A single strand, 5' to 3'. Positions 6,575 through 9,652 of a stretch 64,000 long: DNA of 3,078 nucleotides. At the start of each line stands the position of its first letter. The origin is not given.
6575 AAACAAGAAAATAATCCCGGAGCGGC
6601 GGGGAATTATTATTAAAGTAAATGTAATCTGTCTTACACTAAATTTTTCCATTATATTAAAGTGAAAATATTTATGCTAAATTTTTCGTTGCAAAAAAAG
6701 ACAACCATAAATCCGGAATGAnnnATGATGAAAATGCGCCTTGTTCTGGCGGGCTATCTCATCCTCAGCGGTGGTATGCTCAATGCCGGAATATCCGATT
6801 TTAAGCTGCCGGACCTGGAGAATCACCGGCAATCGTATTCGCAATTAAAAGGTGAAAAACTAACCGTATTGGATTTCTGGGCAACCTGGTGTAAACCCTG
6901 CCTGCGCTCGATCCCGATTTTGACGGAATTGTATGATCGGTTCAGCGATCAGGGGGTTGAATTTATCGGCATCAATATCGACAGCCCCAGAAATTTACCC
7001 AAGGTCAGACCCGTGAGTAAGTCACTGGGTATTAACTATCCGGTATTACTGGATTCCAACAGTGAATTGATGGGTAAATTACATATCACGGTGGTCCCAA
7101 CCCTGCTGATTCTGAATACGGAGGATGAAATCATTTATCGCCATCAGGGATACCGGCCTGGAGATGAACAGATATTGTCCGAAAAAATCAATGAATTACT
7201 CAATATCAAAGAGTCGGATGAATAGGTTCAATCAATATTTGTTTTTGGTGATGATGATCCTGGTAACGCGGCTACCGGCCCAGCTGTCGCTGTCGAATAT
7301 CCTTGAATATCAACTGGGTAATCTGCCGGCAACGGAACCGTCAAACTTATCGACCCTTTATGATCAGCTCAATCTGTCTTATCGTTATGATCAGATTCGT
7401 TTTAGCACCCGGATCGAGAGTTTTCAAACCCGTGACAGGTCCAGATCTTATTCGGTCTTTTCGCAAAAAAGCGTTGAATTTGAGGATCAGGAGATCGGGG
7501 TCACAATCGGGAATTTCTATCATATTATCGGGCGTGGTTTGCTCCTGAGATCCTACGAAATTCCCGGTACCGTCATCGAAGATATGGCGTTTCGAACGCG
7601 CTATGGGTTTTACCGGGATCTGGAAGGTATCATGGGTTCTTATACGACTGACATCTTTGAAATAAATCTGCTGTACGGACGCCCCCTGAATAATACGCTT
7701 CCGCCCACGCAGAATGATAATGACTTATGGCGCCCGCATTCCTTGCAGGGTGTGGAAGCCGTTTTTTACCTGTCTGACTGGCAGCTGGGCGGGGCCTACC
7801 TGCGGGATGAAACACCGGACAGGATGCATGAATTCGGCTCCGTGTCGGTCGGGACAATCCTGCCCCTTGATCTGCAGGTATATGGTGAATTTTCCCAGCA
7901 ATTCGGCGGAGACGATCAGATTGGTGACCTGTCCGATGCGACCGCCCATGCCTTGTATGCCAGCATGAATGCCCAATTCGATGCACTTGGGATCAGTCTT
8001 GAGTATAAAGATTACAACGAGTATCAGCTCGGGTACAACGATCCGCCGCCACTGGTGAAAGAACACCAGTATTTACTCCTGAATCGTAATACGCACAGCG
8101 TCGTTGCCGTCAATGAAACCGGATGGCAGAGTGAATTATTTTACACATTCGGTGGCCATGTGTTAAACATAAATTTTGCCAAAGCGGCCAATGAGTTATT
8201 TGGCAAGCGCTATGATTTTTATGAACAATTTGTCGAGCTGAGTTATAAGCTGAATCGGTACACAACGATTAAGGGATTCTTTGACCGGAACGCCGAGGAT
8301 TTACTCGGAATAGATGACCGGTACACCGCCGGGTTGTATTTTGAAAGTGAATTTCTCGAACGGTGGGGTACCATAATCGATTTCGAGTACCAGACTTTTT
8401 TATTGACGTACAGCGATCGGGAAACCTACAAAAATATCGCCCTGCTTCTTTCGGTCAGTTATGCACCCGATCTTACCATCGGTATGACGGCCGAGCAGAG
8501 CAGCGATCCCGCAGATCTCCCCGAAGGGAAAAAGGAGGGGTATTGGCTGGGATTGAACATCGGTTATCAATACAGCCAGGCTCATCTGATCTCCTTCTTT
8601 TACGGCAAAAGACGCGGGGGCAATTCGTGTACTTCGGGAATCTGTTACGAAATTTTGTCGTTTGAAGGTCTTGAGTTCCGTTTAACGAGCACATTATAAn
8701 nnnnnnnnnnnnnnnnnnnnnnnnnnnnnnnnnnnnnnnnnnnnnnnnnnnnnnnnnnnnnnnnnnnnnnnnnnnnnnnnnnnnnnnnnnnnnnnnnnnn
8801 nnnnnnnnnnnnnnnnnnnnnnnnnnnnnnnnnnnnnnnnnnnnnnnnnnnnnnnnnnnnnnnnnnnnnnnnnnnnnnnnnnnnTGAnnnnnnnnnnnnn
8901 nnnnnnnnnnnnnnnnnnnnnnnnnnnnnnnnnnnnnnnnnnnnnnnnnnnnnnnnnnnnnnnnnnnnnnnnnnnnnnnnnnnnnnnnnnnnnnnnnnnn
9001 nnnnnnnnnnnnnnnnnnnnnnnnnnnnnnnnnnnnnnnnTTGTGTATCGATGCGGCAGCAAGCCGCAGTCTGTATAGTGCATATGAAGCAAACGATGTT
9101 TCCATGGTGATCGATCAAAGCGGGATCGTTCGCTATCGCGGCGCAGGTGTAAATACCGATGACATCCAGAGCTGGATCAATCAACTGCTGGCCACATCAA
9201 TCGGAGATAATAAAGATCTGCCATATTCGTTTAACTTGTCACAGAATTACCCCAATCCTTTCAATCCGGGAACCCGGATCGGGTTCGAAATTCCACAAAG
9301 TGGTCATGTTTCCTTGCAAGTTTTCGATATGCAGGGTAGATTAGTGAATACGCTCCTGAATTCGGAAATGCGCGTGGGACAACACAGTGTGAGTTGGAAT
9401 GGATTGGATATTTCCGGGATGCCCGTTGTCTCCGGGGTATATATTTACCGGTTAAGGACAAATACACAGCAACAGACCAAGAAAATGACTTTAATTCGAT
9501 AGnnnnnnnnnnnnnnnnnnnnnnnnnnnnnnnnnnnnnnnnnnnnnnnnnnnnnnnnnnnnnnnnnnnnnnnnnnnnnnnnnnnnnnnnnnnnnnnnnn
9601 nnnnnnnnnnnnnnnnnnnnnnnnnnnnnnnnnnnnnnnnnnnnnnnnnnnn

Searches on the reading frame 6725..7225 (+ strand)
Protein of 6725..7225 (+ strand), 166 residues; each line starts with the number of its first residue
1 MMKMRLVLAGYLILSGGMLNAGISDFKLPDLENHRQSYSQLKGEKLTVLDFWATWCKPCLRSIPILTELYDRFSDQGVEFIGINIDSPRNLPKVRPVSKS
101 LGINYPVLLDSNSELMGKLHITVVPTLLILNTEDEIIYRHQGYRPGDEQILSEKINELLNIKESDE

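Call 62: search_protein_families(library=pfam, proteins=[window:6725-7225:+], max_evalue=0.001)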
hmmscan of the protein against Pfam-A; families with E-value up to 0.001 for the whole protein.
window:6725-7225:+ (166 aa): 5 families
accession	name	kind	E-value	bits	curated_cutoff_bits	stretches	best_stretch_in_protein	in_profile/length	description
PF00578.27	AhpC-TSA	-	5.1e-21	75.3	26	1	24-138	6-123/124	AhpC/TSA family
PF08534.16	Redoxin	-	7e-20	71.8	26.6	1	24-148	7-141/148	Redoxin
PF13905.12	Thioredoxin_8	-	4.2e-16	59.5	27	1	45-135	2-93/94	Thioredoxin-like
PF00085.26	Thioredoxin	-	6.2e-11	42.7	23.5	1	41-95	14-68/103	Thioredoxin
PF13098.12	Thioredoxin_2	-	8.3e-08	33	27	1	42-148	3-99/104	Thioredoxin-like domain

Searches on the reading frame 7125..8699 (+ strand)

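Call 62: search_protein_families(library=pfam, proteins=[window:7125-8699:+], max_evalue=0.001)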
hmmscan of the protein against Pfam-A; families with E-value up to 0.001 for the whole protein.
window:7125-8699:+ (524 aa): 1 family
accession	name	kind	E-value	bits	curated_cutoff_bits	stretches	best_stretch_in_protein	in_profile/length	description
PF19494.5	DUF6029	-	1.9e-19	70.2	27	3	80-145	58-127/538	Family of unknown function (DUF6029)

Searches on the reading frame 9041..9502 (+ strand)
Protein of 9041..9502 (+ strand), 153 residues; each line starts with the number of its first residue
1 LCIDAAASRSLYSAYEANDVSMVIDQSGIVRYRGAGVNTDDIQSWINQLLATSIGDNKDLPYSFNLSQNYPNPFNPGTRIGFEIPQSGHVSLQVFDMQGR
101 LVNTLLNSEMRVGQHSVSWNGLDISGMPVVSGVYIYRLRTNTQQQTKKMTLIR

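Call 62: search_protein_families(library=pfam, proteins=[window:9041-9502:+], max_evalue=0.001)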
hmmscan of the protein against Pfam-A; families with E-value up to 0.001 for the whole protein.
window:9041-9502:+ (153 aa): 2 families
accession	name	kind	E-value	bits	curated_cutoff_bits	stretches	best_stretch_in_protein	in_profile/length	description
PF18962.6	Por_Secre_tail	-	1.1e-08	35.6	27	1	70-149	2-73/75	Secretion system C-terminal sorting domain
PF13860.13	FlgD_ig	-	3.6e-08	33.7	27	1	77-141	9-76/79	FlgD Ig-like domain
